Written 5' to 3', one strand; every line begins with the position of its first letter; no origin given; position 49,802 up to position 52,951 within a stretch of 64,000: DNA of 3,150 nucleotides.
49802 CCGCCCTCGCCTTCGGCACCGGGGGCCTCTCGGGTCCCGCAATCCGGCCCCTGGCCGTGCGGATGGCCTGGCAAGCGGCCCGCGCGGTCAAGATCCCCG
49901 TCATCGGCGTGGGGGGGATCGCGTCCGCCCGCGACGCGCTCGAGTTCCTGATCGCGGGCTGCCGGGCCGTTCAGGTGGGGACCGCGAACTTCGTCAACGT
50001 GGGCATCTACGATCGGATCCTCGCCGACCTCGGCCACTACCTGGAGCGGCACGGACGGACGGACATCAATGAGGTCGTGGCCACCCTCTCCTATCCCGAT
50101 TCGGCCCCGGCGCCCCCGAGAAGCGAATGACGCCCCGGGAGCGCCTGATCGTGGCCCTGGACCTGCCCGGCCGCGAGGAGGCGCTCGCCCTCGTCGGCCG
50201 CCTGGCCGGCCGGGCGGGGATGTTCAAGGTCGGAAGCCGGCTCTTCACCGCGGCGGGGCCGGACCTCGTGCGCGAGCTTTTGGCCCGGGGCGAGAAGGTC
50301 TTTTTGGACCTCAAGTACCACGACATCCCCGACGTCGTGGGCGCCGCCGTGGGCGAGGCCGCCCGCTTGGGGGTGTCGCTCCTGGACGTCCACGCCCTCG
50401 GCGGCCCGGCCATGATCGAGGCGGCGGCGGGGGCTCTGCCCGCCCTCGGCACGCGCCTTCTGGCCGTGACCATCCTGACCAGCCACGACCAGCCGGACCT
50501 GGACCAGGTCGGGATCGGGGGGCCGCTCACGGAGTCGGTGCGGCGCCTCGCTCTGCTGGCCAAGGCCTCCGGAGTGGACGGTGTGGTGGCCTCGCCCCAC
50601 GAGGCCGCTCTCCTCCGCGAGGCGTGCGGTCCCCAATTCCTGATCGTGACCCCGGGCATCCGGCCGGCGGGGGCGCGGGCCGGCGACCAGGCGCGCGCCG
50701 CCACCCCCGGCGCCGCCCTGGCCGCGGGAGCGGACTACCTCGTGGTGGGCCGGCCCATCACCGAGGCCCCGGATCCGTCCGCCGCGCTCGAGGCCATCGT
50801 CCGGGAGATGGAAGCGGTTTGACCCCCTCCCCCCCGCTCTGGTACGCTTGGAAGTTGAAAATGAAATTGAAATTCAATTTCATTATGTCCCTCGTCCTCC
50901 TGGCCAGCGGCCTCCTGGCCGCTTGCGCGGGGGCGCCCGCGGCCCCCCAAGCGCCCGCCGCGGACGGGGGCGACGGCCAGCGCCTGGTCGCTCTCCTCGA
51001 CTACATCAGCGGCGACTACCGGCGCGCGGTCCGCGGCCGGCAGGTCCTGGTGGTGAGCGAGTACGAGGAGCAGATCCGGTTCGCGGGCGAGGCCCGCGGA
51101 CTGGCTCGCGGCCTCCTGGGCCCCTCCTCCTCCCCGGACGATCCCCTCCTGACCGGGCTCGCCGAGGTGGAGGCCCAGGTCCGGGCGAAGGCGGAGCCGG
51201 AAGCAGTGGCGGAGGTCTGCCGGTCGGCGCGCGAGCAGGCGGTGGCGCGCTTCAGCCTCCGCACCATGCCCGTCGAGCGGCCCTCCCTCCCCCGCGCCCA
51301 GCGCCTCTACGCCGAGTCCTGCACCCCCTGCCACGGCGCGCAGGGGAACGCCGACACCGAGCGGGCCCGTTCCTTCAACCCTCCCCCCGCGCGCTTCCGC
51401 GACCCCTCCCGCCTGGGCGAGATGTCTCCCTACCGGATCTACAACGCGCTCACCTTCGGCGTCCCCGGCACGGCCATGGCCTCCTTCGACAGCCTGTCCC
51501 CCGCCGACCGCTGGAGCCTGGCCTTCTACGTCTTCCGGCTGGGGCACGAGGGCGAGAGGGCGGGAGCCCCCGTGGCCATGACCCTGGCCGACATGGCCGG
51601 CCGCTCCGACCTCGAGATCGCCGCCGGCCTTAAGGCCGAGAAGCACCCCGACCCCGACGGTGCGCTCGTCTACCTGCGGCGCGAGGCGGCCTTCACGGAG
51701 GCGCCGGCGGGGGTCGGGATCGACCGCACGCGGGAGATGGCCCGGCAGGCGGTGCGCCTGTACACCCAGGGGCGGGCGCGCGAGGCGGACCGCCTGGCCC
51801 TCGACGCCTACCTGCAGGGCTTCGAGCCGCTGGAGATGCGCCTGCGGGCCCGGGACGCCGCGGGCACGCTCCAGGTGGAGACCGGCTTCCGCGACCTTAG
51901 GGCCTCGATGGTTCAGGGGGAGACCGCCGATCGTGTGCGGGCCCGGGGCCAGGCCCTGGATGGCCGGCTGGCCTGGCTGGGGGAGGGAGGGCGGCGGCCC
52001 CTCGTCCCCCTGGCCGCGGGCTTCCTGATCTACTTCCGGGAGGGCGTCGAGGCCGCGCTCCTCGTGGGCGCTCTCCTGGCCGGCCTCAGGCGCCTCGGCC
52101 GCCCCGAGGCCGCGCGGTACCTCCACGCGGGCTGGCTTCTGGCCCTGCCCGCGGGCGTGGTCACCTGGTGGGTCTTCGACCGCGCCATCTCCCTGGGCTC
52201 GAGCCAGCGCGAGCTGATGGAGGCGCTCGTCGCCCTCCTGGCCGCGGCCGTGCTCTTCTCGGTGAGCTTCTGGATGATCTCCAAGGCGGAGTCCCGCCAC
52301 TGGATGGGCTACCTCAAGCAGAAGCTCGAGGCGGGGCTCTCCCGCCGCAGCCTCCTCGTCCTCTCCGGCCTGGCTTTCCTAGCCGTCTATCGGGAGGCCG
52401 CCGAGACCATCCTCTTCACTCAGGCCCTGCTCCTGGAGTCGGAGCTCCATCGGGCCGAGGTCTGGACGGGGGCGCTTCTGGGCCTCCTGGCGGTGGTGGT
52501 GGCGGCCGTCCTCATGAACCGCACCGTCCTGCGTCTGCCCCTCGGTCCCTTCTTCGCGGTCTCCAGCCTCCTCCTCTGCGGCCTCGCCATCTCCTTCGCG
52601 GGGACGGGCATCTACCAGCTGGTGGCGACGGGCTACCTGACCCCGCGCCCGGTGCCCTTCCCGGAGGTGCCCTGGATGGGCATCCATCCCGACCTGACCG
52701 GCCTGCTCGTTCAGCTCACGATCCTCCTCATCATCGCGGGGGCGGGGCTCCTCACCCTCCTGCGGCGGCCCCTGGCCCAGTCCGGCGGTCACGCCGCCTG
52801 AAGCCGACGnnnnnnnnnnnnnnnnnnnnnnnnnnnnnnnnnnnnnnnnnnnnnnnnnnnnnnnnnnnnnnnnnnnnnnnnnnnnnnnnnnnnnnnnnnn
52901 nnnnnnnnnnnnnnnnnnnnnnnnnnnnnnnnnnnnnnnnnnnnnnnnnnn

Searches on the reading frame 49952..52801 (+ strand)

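Call 30: search_protein_families(library=pfam, proteins=[window:49952-52801:+], max_evalue=0.0001)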
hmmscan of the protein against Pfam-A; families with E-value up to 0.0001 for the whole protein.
window:49952-52801:+ (949 aa): 3 families
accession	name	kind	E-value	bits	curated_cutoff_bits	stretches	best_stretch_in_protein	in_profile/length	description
PF03239.20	FTR1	-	7.6e-22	78.4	25.3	2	646-802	105-236/284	Iron permease FTR1 family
PF13442.11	Cytochrome_CBB3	-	6.8e-08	33.2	27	1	448-527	5-68/68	Cytochrome C oxidase, cbb3-type, subunit III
PF00034.26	Cytochrom_C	-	2.5e-07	32.3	21.3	1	449-527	4-86/90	Cytochrome c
